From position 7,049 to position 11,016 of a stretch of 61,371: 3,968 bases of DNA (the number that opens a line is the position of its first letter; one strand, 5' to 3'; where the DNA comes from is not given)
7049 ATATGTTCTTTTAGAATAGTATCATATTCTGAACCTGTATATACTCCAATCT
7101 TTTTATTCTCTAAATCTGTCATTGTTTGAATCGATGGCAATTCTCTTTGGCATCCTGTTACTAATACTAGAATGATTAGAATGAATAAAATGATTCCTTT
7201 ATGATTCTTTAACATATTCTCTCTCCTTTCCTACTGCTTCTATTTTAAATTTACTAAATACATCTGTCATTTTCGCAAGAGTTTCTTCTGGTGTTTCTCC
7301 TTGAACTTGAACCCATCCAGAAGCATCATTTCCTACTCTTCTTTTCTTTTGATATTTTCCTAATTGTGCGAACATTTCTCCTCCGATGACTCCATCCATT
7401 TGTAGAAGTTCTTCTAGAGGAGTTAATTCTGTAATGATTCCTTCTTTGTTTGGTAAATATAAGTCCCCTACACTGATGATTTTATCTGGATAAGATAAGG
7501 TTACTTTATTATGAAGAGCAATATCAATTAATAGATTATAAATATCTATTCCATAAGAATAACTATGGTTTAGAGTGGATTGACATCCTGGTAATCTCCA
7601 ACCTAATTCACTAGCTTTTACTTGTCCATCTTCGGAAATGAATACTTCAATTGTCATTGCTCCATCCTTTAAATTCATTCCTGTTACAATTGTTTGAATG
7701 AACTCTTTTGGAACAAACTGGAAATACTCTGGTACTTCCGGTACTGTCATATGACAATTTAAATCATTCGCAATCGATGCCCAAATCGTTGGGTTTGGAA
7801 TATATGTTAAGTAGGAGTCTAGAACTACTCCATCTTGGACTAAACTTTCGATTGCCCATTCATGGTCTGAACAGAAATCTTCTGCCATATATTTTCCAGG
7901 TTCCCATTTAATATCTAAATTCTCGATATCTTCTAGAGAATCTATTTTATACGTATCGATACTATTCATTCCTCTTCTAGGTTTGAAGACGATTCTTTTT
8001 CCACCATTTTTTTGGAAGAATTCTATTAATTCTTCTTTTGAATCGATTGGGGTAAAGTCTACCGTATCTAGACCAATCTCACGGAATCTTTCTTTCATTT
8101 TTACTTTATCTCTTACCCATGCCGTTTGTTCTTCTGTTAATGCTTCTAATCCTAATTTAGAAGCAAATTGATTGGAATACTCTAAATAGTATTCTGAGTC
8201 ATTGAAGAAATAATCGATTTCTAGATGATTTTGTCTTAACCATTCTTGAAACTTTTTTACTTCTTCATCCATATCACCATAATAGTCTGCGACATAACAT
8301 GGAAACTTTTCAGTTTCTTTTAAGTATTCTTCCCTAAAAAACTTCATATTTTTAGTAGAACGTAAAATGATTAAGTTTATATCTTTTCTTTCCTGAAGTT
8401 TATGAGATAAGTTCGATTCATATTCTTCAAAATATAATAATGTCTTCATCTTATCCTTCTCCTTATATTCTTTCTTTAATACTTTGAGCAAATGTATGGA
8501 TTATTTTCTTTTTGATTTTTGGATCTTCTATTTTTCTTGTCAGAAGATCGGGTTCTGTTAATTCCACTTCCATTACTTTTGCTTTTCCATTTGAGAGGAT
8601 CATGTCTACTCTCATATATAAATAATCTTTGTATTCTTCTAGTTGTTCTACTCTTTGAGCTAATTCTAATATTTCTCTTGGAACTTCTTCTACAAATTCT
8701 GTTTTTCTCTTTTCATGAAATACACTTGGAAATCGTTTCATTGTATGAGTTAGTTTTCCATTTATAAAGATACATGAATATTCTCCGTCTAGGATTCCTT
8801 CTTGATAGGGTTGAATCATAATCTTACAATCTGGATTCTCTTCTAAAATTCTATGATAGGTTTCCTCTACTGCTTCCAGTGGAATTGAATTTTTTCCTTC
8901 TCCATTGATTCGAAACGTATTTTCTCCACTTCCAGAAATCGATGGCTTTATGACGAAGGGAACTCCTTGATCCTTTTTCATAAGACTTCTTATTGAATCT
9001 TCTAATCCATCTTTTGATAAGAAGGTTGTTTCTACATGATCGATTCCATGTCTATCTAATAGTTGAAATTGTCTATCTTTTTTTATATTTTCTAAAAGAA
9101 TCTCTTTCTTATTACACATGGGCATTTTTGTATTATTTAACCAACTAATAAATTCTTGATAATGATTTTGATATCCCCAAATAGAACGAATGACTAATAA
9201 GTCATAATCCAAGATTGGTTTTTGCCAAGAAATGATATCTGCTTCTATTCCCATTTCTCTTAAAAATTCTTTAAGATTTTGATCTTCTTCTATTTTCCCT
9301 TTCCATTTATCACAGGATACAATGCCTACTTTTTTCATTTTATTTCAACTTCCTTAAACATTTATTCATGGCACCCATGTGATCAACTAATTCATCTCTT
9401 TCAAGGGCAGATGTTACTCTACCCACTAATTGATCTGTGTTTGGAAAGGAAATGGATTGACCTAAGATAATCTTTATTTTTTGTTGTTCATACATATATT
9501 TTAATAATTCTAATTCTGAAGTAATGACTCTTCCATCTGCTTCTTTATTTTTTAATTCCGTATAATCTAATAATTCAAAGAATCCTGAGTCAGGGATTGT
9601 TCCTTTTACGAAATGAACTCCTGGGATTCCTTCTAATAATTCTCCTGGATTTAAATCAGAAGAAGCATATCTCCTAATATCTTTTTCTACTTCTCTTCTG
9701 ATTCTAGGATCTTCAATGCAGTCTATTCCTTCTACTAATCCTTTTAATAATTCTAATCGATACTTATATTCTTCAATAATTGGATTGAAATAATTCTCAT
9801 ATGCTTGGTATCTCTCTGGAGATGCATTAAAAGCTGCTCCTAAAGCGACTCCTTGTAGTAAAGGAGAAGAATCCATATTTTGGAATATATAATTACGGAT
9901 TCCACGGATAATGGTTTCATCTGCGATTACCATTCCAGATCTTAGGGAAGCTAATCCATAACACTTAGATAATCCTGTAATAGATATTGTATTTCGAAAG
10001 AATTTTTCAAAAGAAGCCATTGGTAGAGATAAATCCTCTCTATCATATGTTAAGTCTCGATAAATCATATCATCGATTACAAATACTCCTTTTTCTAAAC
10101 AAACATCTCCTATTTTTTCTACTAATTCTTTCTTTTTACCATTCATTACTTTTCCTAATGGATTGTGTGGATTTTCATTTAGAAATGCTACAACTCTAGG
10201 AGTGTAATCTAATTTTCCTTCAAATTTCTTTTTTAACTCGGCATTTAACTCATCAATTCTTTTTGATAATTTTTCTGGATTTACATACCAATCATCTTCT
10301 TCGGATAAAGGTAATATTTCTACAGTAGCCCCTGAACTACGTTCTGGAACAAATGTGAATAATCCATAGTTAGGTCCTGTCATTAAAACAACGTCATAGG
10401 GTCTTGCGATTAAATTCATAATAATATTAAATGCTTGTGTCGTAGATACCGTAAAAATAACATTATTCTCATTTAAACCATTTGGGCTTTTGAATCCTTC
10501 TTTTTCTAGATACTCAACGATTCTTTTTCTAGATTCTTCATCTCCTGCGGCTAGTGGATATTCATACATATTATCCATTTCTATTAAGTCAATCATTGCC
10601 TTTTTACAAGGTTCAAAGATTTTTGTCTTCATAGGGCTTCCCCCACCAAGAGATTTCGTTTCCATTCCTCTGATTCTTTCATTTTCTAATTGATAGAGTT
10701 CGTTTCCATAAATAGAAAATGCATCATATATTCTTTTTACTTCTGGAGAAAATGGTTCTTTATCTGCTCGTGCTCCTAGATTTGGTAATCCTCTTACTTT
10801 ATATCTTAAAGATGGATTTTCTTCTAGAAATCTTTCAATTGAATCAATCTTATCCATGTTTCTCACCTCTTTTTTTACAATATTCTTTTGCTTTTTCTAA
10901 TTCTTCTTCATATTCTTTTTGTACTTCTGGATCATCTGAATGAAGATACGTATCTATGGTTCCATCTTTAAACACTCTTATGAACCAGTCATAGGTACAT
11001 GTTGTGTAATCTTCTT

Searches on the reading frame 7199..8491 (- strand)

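Call 44: search_protein_families(library=ncbifam, proteins=[window:7199-8491:-], max_evalue=0.00001)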
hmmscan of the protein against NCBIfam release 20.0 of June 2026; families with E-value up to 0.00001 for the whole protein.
window:7199-8491:- (430 aa): 1 family
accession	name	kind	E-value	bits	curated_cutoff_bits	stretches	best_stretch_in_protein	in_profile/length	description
NF002563.0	PRK02186.1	subfamily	2.2e-08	32.9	625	1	91-218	70-199/890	argininosuccinate lyase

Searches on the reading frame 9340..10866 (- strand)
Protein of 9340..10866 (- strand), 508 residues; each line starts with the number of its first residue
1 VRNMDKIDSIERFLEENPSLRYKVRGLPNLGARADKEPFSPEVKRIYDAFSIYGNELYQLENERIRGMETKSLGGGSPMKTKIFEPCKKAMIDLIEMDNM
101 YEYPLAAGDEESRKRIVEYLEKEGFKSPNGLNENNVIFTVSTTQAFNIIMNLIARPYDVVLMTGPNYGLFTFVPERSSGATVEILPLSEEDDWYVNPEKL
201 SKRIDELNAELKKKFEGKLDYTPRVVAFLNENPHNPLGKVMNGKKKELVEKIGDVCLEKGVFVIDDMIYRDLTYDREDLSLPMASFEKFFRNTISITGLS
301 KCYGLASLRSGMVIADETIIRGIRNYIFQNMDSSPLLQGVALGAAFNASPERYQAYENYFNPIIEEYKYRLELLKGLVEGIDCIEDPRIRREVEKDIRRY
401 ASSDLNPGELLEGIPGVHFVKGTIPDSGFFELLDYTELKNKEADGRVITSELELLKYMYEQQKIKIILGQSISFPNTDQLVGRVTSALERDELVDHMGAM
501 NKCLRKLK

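Call 44: search_protein_families(library=ncbifam, proteins=[window:9340-10866:-], max_evalue=0.00001)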
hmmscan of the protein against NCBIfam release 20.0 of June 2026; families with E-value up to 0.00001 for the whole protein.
window:9340-10866:- (508 aa): 51 families (the best 25 are shown)
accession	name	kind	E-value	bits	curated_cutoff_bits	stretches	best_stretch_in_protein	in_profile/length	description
NF041364.1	GntC_guanitoxin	equivalog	4.7e-26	91.5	415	1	82-330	15-236/356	guanitoxin biosynthesis PLP-dependent (S)-gamma-hydroxy-L-arginine cyclodehydratase GntC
NF004870.0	PRK06225.1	equivalog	2.2e-23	82.7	351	1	87-342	46-266/380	pyridoxal phosphate-dependent aminotransferase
NF004975.0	PRK06348.1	equivalog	5.9e-21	74.9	549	1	102-381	61-307/384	pyridoxal phosphate-dependent aminotransferase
TIGR01265.1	tyr_nico_aTase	subfamily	1e-20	74.1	292.45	1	73-376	36-320/403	tyrosine/nicotianamine family aminotransferase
NF005744.0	PRK07568.1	subfamily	2.7e-19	69.2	389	1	98-382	57-309/398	pyridoxal phosphate-dependent aminotransferase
NF005816.0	PRK07682.1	equivalog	8.8e-19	67.4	620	1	72-323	33-257/390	aminotransferase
NF005817.0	PRK07683.1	equivalog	3.1e-18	65.7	575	1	88-349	47-282/387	aminotransferase A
NF005588.0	PRK07309.1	equivalog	5.5e-18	65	576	1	85-323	46-259/391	pyridoxal phosphate-dependent aminotransferase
TIGR04350.1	C_S_lyase_PatB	subfamily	1.6e-17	63.5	340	1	131-360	81-292/384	PatB family C-S lyase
NF005593.0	PRK07324.1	equivalog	3.9e-17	62.4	476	1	131-328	78-249/373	aminotransferase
NF006756.0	PRK09276.1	subfamily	5.5e-17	61.8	507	1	62-340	25-276/387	LL-diaminopimelate aminotransferase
NF041091.1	asp_aminotase_Arch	equivalog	1.2e-16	60.6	550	1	85-324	43-255/376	aspartate aminotransferase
TIGR03947.1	viomycin_VioD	equivalog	2.9e-16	59.3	390.9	1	132-345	68-257/359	capreomycidine synthase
NF006230.0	PRK08363.1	equivalog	6.6e-16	58.1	534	1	66-327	28-265/398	alanine aminotransferase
NF005305.0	PRK06836.1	equivalog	1.1e-15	57.8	376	1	89-318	54-263/396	pyridoxal phosphate-dependent aminotransferase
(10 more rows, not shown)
